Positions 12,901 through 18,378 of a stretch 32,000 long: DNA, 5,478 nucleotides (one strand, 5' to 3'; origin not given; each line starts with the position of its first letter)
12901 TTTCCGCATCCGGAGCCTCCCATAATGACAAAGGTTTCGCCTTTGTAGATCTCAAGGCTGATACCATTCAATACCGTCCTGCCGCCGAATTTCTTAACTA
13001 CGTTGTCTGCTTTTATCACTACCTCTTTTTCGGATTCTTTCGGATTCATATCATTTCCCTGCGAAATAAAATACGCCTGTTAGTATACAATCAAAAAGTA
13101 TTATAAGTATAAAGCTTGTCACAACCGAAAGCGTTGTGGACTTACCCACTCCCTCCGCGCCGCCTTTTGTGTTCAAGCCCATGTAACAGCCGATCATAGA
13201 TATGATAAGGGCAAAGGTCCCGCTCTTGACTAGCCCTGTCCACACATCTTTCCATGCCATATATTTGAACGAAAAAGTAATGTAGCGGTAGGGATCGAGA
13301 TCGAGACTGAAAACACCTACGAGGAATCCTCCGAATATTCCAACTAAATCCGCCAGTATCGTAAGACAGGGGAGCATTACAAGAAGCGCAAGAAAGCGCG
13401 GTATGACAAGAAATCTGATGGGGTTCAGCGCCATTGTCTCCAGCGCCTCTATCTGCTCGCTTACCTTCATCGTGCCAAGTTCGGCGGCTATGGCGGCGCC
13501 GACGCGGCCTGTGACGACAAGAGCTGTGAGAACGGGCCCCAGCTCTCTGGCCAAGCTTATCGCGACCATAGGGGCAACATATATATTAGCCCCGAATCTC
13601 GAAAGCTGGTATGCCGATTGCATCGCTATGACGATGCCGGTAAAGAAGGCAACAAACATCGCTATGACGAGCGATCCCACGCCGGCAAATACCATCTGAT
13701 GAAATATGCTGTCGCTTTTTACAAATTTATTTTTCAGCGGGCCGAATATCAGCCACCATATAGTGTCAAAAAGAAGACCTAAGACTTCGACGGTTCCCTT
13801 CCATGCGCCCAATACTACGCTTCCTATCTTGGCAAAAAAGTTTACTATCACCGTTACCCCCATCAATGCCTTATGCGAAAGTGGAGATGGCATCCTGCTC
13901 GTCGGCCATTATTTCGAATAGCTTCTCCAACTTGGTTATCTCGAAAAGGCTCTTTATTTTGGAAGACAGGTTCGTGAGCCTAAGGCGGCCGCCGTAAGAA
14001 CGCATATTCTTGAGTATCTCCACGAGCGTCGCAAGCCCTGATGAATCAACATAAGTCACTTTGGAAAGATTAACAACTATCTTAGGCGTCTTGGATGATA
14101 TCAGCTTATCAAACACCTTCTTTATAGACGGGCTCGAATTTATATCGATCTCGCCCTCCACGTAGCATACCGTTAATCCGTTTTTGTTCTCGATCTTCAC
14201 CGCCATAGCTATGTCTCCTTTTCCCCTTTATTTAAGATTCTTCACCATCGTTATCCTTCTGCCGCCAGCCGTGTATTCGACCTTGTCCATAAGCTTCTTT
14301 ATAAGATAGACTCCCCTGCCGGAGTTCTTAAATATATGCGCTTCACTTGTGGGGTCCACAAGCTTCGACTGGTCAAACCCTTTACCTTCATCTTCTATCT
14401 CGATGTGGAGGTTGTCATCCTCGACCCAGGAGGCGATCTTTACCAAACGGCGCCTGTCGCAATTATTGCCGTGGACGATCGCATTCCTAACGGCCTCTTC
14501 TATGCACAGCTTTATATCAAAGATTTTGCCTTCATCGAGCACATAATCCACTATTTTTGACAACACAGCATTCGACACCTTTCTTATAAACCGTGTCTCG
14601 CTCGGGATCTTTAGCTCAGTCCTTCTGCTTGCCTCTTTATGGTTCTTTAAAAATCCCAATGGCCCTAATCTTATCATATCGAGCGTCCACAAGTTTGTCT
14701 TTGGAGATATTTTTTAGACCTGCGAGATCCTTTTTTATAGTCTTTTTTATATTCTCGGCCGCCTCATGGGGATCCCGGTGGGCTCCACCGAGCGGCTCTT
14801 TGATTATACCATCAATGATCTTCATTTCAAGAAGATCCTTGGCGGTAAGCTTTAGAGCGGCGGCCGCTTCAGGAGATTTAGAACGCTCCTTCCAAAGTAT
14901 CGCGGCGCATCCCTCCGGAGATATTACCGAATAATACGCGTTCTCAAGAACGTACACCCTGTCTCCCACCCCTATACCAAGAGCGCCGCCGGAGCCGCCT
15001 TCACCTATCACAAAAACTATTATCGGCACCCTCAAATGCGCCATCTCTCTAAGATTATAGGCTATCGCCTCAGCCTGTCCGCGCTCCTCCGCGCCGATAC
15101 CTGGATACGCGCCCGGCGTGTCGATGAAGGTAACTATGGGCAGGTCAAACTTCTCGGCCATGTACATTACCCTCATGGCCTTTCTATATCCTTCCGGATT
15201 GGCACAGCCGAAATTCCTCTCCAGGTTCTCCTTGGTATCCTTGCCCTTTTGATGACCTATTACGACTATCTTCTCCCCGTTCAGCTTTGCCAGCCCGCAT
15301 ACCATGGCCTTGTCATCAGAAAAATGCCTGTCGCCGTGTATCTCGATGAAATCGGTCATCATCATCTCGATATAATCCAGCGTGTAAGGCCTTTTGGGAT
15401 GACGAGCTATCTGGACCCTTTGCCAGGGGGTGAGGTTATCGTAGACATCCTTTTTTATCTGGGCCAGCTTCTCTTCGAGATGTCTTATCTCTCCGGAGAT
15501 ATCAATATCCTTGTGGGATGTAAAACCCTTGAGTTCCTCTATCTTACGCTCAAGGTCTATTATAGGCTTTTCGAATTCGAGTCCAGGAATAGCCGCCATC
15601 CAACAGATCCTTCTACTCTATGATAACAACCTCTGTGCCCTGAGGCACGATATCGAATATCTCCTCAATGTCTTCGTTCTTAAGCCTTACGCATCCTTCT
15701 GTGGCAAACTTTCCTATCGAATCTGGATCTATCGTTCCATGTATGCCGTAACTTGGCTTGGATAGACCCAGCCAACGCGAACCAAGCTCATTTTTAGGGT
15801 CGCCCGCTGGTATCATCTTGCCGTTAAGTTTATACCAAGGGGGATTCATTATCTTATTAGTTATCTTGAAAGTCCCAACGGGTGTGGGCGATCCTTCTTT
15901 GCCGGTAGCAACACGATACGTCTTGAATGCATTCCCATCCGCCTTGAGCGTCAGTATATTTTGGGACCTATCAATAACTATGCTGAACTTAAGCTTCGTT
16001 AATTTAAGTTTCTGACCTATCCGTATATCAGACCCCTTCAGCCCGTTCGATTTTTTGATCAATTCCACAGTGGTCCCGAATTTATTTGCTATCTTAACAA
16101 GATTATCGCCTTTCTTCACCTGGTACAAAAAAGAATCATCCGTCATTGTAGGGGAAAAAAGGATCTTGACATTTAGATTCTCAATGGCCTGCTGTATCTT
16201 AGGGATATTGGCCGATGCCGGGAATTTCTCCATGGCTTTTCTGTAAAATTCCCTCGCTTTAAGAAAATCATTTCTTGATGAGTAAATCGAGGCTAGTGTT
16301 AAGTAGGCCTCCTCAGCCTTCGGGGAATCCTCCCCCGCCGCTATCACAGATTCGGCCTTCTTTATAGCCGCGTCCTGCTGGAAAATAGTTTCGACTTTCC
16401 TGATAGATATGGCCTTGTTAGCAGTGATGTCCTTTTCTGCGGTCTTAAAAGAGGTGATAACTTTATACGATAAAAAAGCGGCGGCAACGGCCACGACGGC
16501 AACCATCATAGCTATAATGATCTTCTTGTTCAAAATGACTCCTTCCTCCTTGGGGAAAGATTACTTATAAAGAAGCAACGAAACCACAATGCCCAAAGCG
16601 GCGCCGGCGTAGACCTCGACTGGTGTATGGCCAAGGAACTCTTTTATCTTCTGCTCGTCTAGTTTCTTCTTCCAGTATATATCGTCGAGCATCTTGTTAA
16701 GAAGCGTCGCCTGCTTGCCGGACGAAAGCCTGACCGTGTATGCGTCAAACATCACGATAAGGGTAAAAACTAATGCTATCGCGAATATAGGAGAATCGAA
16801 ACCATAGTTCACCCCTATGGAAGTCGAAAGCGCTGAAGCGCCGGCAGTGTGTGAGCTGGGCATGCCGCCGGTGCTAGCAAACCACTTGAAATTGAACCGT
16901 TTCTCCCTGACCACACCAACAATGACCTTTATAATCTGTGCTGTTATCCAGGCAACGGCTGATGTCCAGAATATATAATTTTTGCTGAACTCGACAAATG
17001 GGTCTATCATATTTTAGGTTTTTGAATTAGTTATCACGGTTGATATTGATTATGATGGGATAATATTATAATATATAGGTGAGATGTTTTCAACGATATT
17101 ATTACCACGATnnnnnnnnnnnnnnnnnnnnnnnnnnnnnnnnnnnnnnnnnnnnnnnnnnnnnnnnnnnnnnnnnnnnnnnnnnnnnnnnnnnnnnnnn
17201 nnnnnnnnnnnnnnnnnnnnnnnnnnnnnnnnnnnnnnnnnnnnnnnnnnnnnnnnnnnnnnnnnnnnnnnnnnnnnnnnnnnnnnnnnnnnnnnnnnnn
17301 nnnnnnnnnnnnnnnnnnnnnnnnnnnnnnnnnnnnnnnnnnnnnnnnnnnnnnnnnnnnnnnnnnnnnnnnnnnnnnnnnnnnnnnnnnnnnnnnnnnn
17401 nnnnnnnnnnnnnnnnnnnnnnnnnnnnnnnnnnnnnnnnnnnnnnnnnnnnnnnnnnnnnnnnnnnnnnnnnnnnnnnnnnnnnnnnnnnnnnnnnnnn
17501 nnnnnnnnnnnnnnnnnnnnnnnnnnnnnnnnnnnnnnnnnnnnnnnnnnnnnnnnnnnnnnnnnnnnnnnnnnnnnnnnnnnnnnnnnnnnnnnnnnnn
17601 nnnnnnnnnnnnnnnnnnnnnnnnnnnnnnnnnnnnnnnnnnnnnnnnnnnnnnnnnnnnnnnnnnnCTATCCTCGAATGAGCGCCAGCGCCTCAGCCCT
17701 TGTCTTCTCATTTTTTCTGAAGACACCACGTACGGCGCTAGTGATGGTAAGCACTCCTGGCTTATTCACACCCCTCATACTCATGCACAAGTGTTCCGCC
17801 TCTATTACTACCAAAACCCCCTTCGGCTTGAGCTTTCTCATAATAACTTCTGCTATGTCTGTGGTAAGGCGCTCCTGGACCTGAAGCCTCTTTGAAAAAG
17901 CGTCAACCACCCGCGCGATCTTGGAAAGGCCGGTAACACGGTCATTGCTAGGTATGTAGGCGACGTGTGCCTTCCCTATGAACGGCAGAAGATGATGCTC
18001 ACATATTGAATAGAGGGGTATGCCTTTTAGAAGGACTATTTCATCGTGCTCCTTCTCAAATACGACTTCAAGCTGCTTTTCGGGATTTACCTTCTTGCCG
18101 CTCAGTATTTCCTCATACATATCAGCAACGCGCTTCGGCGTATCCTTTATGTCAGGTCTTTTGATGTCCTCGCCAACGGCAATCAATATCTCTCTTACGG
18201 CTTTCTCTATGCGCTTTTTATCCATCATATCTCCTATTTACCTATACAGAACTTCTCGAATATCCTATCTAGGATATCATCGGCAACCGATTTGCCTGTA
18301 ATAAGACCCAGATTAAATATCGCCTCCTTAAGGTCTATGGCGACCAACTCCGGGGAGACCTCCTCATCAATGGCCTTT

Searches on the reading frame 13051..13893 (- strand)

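Call 12: search_protein_families(library=pfam, proteins=[window:13051-13893:-], max_evalue=0.001)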
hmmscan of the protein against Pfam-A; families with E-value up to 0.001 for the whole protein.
window:13051-13893:- (280 aa): 1 family
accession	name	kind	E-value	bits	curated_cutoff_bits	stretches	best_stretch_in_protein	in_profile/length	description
PF02405.21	MlaE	-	6.3e-81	271.5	22.5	1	64-272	2-210/212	Permease MlaE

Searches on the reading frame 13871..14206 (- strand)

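Call 12: search_protein_families(library=pfam, proteins=[window:13871-14206:-], max_evalue=0.001)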
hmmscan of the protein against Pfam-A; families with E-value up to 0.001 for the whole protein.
window:13871-14206:- (111 aa): 2 families
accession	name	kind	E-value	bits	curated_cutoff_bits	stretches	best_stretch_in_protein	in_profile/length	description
PF01740.26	STAS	-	3.3e-21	75.5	22.6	1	4-106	3-106/106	STAS domain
PF13466.11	STAS_2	-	2.3e-13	50.5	29.2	1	17-93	4-79/80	STAS domain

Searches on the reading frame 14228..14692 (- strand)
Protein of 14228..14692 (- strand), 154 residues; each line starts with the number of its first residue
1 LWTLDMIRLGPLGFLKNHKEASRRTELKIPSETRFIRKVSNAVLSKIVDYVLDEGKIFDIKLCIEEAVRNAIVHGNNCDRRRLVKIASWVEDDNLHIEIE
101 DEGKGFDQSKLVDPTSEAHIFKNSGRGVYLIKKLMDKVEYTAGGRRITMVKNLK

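Call 12: search_protein_families(library=pfam, proteins=[window:14228-14692:-], max_evalue=0.001)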
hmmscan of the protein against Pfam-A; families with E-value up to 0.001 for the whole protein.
window:14228-14692:- (154 aa): 2 families
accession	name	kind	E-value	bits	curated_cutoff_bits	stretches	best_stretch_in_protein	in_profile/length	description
PF13581.12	HATPase_c_2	-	7e-26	91.2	27.4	1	32-151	4-127/127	Histidine kinase-like ATPase domain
PF02518.31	HATPase_c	-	1.5e-07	32.2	26.4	1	59-138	5-91/111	Histidine kinase-, DNA gyrase B-, and HSP90-like ATPase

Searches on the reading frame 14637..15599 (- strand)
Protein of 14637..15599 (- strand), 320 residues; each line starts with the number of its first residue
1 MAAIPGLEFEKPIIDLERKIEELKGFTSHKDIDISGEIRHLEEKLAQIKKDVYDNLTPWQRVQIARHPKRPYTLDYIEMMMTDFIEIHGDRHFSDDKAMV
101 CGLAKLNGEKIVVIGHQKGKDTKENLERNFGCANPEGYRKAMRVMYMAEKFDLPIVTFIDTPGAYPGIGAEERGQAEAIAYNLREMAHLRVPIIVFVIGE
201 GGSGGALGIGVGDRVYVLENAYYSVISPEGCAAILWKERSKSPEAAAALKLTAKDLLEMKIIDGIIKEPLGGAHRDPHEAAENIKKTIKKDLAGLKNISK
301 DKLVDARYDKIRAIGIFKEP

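Call 12: search_protein_families(library=pfam, proteins=[window:14637-15599:-], max_evalue=0.001)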
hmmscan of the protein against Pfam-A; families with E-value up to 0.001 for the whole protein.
window:14637-15599:- (320 aa): 2 families
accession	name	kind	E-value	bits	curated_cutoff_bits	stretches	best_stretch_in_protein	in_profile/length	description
PF03255.19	ACCA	-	7.2e-153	508.7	23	1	7-315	2-310/310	Acetyl co-enzyme A carboxylase carboxyltransferase-like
PF01039.27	Carboxyl_trans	-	6.2e-22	78.3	22.3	1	97-281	282-435/493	Carboxyl transferase domain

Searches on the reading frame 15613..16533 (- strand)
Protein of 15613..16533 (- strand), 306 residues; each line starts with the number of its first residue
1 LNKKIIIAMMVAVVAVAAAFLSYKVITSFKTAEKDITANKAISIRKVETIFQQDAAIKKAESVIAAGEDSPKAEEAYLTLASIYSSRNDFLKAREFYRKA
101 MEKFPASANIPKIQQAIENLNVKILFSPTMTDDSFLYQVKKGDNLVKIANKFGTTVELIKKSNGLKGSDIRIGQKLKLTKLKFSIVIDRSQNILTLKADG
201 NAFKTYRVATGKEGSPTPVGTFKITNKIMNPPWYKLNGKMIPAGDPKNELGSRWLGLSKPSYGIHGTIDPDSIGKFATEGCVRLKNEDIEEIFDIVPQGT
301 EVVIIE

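Call 66: search_protein_families(library=pfam, proteins=[window:15613-16533:-], max_evalue=0.001)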
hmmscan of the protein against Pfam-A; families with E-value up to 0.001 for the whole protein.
window:15613-16533:- (306 aa): 6 families
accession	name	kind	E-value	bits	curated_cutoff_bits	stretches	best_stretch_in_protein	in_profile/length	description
PF03734.19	YkuD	-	1.2e-26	94.5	23.4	1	184-304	3-146/146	L,D-transpeptidase catalytic domain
PF01476.26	LysM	-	6.3e-15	55.3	20.9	1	137-178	1-42/43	LysM domain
PF13424.12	TPR_12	-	0.00036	21.1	30.1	1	66-102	37-73/77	Tetratricopeptide repeat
PF13181.12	TPR_8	-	0.0004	20.8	25.7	0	75-102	2-29/34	Tetratricopeptide repeat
PF07719.23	TPR_2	-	0.00059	20.2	27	0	75-106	2-33/34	Tetratricopeptide repeat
PF23473.1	LysM3_LYK4_5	-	0.00092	19.7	29.3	0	137-170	5-38/48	LYK4/5 LysM3 domain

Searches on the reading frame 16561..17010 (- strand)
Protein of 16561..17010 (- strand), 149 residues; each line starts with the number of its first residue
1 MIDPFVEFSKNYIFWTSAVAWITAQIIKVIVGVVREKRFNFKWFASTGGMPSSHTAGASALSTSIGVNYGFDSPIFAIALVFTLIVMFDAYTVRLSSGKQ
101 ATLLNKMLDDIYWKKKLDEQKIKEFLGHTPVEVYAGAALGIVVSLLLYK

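Call 66: search_protein_families(library=pfam, proteins=[window:16561-17010:-], max_evalue=0.001)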
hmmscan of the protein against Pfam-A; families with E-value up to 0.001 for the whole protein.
window:16561-17010:- (149 aa): 1 family
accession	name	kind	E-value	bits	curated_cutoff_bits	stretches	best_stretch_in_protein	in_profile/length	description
PF02681.20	DUF212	-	6.2e-48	162.6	26.5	1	10-143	2-126/126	Divergent PAP2 family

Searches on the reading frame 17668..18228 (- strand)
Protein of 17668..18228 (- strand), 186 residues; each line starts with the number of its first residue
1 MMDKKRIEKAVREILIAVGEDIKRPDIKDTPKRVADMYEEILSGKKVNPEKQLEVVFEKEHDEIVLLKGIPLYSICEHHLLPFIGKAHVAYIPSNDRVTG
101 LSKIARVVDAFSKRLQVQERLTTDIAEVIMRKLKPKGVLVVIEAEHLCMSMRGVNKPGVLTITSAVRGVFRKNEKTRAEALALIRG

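Call 66: search_protein_families(library=pfam, proteins=[window:17668-18228:-], max_evalue=0.001)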
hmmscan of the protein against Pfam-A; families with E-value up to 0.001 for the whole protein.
window:17668-18228:- (186 aa): 1 family
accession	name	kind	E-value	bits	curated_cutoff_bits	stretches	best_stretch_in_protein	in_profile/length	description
PF01227.27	GTP_cyclohydroI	-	9.5e-77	256.9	27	1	7-184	1-178/179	GTP cyclohydrolase I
